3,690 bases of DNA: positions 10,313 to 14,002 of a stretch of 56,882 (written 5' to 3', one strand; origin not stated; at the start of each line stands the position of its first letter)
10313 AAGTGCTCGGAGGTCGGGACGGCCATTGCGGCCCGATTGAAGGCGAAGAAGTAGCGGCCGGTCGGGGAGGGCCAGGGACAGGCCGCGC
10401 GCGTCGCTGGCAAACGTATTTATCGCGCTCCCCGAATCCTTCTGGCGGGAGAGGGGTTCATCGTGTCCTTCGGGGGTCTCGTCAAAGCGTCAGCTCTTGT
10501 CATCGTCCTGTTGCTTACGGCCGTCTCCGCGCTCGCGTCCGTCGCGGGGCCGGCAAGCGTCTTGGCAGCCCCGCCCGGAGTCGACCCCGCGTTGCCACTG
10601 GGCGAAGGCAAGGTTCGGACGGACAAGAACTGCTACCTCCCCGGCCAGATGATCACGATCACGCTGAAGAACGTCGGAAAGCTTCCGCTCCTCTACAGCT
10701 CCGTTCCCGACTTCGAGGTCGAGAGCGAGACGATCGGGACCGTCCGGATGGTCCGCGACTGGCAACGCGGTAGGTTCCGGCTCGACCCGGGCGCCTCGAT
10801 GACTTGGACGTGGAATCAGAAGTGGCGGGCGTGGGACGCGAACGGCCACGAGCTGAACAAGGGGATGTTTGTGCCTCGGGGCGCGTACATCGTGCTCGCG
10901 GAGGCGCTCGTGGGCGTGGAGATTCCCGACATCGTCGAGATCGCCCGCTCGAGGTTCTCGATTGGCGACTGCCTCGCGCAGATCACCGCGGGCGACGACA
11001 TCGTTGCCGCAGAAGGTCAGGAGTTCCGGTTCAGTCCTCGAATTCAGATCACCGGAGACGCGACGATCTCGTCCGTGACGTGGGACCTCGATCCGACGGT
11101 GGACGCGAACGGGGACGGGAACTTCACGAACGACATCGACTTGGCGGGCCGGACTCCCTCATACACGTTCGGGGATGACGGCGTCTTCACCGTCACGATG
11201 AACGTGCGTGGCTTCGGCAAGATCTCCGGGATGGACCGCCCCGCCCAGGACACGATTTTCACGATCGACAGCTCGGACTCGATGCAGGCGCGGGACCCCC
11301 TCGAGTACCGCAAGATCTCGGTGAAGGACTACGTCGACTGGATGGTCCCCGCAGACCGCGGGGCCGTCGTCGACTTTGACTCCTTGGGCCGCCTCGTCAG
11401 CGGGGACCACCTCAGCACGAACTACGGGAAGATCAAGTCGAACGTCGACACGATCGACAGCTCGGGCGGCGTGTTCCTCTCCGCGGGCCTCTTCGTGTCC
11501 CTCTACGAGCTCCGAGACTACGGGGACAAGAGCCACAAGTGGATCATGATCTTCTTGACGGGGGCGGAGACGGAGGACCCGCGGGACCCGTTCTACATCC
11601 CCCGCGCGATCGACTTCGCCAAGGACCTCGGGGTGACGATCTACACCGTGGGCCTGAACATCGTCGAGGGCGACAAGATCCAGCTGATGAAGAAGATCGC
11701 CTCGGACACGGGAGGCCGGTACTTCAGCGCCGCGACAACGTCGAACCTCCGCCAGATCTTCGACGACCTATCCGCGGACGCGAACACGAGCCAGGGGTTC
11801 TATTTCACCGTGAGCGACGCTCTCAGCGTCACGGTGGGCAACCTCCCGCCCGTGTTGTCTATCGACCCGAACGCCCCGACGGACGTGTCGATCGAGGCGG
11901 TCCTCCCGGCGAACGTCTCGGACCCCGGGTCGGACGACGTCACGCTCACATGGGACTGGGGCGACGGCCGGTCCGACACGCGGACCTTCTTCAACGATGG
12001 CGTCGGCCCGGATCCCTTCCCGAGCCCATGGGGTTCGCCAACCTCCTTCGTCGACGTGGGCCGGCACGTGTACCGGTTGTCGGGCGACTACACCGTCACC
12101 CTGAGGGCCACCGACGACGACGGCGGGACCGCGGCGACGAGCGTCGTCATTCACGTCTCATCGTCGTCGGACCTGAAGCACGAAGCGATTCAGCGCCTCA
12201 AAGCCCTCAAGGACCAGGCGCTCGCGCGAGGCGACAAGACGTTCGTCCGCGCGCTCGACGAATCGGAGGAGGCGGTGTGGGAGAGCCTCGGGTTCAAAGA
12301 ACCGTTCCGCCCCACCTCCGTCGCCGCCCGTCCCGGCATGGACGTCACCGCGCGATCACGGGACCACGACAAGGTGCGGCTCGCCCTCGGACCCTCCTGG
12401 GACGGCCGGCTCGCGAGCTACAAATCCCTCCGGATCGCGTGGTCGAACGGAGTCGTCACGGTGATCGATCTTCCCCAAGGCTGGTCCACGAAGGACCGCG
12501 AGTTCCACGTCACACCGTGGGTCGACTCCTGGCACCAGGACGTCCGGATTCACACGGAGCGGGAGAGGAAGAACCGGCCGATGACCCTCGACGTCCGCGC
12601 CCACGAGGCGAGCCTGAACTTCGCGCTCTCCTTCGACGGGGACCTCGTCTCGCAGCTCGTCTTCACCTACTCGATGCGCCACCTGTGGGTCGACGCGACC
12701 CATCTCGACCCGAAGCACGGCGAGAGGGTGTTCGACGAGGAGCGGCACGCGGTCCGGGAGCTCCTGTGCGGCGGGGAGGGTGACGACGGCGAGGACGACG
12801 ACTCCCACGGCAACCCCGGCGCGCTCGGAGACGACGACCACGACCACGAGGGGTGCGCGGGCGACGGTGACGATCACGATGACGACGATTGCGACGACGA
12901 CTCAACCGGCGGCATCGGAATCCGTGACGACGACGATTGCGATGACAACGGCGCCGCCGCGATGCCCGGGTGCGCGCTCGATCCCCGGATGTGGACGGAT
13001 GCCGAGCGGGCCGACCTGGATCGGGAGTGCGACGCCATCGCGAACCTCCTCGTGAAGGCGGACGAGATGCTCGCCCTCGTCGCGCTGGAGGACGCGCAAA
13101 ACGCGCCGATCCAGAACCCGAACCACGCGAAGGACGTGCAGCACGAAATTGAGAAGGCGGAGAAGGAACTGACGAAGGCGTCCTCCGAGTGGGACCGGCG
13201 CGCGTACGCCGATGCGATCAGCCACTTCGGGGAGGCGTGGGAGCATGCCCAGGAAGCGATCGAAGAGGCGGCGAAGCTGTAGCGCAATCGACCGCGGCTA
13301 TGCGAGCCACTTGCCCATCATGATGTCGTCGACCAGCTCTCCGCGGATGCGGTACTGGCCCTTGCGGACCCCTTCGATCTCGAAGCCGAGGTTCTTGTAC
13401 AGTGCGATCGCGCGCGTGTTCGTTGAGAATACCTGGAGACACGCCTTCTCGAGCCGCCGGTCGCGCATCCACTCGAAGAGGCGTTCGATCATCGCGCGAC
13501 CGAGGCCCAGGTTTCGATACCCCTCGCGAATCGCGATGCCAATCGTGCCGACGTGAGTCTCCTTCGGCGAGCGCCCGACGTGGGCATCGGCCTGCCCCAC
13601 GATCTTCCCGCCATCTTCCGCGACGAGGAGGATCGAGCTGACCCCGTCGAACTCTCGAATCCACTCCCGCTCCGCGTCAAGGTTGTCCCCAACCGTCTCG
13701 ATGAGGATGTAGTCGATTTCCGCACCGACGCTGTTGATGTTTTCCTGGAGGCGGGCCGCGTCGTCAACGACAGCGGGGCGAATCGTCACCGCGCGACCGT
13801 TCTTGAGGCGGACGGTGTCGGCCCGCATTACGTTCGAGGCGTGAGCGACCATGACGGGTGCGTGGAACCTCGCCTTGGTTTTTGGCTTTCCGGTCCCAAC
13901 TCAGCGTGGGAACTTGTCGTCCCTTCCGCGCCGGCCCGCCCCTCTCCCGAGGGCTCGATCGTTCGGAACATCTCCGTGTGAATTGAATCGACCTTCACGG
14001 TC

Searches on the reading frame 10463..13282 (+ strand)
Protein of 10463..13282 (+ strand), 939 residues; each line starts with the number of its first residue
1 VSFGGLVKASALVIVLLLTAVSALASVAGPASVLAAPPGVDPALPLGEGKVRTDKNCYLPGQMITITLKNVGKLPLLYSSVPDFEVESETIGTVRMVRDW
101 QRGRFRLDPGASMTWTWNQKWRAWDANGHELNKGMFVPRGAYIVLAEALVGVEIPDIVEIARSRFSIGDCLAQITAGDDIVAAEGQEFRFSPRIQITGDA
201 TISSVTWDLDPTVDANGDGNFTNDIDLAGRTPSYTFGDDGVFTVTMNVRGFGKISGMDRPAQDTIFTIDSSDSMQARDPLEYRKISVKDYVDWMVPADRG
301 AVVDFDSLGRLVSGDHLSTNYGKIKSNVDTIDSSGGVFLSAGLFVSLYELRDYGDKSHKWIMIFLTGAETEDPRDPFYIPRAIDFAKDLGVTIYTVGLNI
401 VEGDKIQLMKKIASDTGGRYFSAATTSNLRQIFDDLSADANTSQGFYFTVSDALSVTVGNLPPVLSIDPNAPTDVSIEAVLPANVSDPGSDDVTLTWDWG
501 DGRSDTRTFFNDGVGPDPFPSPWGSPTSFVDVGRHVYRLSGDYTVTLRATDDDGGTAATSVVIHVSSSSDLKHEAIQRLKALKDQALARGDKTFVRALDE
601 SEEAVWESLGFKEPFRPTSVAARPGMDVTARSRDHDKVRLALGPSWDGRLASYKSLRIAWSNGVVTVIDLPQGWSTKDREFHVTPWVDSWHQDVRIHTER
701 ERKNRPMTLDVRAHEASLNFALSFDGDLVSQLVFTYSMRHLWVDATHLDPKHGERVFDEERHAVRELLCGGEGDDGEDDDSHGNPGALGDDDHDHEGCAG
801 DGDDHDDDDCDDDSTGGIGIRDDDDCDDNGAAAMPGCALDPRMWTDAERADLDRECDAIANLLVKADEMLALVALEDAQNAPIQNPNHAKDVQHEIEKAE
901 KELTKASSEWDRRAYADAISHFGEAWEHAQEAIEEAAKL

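Call 82: search_protein_families(library=pfam, proteins=[window:10463-13282:+], max_evalue=0.001)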
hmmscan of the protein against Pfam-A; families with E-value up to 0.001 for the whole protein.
window:10463-13282:+ (939 aa): 5 families
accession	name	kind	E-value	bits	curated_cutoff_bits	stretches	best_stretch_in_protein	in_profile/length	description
PF18911.6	PKD_4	-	1.4e-14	54.3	27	2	174-249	6-69/85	PKD domain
PF00801.26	PKD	-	9.8e-13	48.4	23.5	1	481-562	19-78/80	PKD domain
PF00092.34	VWA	-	1.1e-06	29.5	23.8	1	264-434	2-173/174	von Willebrand factor type A domain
PF13519.12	VWA_2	-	0.00026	22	27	0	264-367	1-105/107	von Willebrand factor type A domain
PF18981.6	InlK_D3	-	0.00062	20.2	25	0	540-565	49-75/75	Internalin K domain (D3/D4)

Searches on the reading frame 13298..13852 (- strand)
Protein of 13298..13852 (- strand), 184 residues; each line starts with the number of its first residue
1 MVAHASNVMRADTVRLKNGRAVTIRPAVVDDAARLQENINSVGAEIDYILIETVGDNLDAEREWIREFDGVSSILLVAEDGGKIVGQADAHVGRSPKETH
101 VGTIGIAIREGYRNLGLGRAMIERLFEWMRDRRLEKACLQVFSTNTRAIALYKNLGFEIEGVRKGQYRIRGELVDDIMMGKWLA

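Call 82: search_protein_families(library=pfam, proteins=[window:13298-13852:-], max_evalue=0.001)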
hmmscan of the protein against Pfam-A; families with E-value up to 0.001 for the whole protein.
window:13298-13852:- (184 aa): 8 families
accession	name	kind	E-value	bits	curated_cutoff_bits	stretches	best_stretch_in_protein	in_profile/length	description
PF00583.31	Acetyltransf_1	-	1.7e-18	67.4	20.7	1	61-157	24-116/116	Acetyltransferase (GNAT) family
PF13508.13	Acetyltransf_7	-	4.4e-13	49.9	27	1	73-158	3-83/84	Acetyltransferase (GNAT) domain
PF13420.13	Acetyltransf_4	-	5.8e-11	43.1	24.3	1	59-178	35-155/155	Acetyltransferase (GNAT) domain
PF13302.13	Acetyltransf_3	-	7.1e-08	33.7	25.4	1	22-158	2-138/138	Acetyltransferase (GNAT) domain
PF13673.13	Acetyltransf_10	-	5.8e-07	30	23.6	1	62-158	20-108/128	Acetyltransferase (GNAT) domain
PF08445.16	FR47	-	4.2e-06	27.1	22.1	1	105-159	26-79/86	FR47-like protein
PF24553.2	Rv0428c_C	-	4.8e-06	26.8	27.2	1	85-158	143-216/224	Probable histone acetyltransferase Rv0428c C-terminal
PF13527.13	Acetyltransf_9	-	0.00062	20.2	25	0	73-159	41-126/127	Acetyltransferase (GNAT) domain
